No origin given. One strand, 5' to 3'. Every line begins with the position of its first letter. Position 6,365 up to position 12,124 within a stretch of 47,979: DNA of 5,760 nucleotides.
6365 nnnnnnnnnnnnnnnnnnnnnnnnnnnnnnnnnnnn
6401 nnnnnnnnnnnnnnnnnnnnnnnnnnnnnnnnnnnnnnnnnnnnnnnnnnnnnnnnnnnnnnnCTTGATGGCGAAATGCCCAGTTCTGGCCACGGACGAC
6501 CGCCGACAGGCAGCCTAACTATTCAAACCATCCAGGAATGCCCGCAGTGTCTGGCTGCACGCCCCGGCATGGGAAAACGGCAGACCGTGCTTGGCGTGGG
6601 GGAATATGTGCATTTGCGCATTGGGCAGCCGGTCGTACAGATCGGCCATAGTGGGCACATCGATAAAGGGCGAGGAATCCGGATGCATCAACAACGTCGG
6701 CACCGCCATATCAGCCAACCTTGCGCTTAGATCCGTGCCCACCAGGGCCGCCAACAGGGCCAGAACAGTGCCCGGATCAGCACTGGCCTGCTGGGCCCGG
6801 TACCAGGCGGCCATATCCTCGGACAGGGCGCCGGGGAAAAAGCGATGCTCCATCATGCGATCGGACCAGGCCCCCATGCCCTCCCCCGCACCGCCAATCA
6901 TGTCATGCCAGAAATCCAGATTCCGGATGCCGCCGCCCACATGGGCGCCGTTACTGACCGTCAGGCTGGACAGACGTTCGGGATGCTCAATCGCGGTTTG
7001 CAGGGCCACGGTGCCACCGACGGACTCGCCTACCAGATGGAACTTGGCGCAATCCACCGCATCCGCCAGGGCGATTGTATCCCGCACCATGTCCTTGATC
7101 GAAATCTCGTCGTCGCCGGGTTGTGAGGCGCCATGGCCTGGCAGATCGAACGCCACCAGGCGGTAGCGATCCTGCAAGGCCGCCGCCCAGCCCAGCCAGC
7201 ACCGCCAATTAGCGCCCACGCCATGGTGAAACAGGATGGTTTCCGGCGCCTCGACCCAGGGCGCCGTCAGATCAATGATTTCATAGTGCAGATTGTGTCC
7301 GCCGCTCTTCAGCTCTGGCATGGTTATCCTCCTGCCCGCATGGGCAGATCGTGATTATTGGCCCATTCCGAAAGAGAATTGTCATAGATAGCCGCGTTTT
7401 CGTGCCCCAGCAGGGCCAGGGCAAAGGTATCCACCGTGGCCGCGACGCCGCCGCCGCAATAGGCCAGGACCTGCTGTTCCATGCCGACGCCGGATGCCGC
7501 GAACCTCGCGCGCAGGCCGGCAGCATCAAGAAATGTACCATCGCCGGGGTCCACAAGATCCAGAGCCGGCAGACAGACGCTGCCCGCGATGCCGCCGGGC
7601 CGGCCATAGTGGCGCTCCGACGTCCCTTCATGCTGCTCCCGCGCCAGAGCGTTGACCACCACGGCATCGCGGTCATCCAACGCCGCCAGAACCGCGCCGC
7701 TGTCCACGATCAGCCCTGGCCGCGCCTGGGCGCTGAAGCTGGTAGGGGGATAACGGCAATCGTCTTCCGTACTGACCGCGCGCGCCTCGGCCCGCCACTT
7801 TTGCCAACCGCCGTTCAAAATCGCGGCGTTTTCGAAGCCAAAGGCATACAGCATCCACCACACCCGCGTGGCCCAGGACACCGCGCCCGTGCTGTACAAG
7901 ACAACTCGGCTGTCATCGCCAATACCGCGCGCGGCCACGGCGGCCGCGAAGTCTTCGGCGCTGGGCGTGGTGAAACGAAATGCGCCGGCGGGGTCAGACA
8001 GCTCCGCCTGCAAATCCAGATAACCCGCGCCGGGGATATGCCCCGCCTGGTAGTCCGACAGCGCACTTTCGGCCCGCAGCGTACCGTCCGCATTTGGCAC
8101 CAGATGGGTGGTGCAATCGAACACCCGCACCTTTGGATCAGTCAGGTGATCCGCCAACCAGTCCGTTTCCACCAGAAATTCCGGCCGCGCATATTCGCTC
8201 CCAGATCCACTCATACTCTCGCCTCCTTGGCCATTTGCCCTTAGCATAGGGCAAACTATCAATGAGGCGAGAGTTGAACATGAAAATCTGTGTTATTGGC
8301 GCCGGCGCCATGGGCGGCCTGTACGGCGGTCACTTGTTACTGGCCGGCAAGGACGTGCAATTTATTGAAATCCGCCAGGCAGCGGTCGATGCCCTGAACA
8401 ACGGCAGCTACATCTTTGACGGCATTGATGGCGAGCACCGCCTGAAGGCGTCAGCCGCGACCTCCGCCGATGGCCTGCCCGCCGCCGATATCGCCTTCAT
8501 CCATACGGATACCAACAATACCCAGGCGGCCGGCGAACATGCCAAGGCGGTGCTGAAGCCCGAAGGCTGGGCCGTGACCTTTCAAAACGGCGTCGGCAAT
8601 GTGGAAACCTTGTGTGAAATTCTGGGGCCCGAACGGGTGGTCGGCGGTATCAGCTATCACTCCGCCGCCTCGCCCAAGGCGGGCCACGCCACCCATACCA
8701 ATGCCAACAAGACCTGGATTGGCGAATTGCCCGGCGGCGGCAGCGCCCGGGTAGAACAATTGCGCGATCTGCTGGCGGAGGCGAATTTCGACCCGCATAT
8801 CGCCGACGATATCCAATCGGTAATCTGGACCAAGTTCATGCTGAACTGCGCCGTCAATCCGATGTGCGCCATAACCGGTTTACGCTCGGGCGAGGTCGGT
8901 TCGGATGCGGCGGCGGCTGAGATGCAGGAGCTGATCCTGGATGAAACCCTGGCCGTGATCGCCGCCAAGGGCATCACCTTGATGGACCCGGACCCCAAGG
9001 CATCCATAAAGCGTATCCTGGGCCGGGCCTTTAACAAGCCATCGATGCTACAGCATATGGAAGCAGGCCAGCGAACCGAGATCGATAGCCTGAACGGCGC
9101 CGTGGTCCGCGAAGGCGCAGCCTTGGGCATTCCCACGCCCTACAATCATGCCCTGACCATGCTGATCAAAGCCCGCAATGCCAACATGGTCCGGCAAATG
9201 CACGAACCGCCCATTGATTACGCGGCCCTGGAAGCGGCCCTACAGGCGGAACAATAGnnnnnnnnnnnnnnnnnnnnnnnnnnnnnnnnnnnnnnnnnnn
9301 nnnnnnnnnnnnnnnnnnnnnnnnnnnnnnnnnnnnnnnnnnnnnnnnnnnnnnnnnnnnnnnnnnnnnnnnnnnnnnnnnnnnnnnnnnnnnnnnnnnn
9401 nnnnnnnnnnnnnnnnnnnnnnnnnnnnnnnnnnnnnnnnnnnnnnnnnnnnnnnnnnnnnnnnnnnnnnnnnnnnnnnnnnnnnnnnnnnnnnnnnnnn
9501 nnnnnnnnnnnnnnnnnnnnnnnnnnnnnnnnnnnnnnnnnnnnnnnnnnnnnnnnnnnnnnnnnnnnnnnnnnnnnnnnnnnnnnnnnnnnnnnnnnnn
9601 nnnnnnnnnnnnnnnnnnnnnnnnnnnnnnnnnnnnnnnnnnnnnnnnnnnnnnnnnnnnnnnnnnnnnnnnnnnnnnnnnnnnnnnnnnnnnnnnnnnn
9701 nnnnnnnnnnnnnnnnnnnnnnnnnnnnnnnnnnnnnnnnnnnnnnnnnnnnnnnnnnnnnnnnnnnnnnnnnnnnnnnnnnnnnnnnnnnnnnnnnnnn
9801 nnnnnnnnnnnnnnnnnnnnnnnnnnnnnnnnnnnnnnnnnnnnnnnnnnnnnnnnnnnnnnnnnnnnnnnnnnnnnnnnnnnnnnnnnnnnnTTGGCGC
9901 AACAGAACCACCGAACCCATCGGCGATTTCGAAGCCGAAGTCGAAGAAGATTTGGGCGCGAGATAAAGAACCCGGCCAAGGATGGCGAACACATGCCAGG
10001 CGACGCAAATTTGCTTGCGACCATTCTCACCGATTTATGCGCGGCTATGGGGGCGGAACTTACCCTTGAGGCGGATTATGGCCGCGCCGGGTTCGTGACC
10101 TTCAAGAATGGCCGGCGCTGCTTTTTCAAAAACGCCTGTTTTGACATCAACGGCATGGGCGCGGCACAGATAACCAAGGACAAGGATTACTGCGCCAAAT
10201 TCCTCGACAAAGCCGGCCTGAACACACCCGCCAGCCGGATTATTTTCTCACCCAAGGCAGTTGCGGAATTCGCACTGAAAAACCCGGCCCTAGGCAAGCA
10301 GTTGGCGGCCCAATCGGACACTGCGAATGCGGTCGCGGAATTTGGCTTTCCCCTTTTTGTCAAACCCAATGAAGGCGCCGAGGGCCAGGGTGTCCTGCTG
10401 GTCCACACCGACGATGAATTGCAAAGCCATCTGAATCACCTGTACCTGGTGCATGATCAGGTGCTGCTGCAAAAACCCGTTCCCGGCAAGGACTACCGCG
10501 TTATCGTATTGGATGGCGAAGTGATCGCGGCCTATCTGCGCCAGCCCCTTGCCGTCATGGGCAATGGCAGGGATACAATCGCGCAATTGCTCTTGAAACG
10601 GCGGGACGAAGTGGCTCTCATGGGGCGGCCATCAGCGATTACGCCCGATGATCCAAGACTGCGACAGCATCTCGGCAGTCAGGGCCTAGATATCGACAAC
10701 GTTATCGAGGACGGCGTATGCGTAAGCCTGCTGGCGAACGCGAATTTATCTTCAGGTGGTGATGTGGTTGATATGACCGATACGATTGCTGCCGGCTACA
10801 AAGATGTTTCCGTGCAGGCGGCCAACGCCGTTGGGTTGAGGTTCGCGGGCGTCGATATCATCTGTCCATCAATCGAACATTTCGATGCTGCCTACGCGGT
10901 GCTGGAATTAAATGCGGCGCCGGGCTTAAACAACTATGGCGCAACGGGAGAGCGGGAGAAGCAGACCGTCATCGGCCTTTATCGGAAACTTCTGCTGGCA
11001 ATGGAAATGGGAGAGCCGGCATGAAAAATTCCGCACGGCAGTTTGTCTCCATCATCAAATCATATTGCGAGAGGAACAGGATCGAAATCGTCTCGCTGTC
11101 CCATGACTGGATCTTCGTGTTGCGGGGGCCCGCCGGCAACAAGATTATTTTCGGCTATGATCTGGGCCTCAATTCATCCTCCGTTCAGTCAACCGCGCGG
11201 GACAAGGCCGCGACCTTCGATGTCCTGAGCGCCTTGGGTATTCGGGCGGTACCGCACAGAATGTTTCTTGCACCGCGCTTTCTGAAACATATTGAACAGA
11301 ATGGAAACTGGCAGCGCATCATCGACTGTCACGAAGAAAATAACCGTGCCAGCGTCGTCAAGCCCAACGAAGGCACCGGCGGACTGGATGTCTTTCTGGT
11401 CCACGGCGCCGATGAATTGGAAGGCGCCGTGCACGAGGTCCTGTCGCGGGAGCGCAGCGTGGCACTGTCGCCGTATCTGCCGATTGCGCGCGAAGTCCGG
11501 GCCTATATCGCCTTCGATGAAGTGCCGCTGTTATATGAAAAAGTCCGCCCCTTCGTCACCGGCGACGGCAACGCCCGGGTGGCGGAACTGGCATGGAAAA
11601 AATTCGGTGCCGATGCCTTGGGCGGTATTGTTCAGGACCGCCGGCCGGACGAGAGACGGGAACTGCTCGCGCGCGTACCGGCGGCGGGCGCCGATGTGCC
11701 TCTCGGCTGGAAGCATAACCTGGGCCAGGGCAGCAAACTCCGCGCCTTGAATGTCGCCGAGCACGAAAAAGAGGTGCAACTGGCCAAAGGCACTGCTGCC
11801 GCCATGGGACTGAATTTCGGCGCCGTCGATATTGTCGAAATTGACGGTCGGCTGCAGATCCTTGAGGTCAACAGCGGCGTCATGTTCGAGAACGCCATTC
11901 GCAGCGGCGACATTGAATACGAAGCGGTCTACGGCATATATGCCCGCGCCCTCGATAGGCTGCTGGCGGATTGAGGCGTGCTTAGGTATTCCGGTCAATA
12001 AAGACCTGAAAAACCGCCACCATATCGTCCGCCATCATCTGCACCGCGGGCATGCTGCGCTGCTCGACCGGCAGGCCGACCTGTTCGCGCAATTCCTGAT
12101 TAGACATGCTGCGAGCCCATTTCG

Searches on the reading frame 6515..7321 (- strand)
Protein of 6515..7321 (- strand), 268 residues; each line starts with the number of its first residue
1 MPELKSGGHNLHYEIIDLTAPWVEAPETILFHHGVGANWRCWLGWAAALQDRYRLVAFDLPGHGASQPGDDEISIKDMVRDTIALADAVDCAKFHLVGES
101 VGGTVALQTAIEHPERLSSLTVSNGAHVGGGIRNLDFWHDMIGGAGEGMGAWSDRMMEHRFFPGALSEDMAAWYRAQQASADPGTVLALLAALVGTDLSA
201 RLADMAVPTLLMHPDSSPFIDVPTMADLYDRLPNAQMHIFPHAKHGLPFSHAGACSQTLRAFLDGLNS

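Call 60: search_protein_families(library=pfam, proteins=[window:6515-7321:-], max_evalue=0.00001)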
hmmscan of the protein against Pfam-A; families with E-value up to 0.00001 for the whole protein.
window:6515-7321:- (268 aa): 3 families
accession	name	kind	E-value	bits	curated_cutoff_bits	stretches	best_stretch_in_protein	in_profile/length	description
PF00561.26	Abhydrolase_1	-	1.1e-24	87.9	25.8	1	28-163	2-134/245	alpha/beta hydrolase fold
PF12697.13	Abhydrolase_6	-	2.9e-22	80.9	26.3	1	29-254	1-213/217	Alpha/beta hydrolase family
PF12146.15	Hydrolase_4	-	5e-15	55.9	27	1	27-247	5-234/239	Serine aminopeptidase, S33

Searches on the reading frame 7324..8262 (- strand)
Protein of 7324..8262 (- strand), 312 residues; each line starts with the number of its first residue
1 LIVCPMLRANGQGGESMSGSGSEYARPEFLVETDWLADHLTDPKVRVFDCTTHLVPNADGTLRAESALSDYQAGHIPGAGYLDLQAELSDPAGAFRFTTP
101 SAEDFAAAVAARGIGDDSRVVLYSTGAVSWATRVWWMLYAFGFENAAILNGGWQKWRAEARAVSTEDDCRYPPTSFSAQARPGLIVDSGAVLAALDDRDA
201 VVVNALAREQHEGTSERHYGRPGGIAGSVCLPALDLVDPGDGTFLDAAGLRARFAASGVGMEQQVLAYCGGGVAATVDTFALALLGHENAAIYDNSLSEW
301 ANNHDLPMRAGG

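Call 60: search_protein_families(library=pfam, proteins=[window:7324-8262:-], max_evalue=0.00001)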
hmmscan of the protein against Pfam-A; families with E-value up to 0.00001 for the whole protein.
window:7324-8262:- (312 aa): 1 family
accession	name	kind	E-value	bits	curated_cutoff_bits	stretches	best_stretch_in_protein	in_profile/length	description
PF00581.25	Rhodanese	-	1.1e-20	74.4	22.2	1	33-158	2-101/102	Rhodanese-like domain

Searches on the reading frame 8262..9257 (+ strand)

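Call 60: search_protein_families(library=pfam, proteins=[window:8262-9257:+], max_evalue=0.00001)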
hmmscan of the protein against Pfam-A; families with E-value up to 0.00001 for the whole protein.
window:8262-9257:+ (331 aa): 2 families
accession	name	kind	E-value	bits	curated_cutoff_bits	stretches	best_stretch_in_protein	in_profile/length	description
PF08546.17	ApbA_C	-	1.8e-31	109.5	22.7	1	183-305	1-124/125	Ketopantoate reductase PanE/ApbA C terminal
PF02558.23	ApbA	-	4.3e-30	104.8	22.2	1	9-157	1-149/150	Ketopantoate reductase PanE/ApbA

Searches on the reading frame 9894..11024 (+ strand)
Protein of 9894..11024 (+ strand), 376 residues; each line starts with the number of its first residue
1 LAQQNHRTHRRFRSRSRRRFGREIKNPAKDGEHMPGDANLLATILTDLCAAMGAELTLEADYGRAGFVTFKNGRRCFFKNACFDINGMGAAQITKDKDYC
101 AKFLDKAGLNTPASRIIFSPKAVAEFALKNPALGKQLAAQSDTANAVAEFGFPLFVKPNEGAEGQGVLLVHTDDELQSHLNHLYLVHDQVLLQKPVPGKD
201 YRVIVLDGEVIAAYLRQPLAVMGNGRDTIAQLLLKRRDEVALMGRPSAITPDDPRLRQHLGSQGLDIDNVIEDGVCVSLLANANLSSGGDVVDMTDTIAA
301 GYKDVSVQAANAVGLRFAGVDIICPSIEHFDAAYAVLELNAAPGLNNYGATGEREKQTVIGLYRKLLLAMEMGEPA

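Call 60: search_protein_families(library=pfam, proteins=[window:9894-11024:+], max_evalue=0.00001)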
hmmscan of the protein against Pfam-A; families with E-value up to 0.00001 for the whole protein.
window:9894-11024:+ (376 aa): 2 families
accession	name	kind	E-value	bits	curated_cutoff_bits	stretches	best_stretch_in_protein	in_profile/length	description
PF08443.16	RimK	-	2.5e-16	60.3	21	1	96-217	3-106/188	RimK-like ATP-grasp domain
PF07478.18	Dala_Dala_lig_C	-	3.6e-07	30.3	24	1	140-210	25-95/204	D-ala D-ala ligase C-terminus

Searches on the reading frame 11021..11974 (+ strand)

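Call 60: search_protein_families(library=pfam, proteins=[window:11021-11974:+], max_evalue=0.00001)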
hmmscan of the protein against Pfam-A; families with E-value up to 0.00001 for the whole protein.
window:11021-11974:+ (317 aa): 1 family
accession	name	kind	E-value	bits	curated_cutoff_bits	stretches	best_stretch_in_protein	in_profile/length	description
PF08443.16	RimK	-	2.2e-06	27.8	21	0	231-295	113-175/188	RimK-like ATP-grasp domain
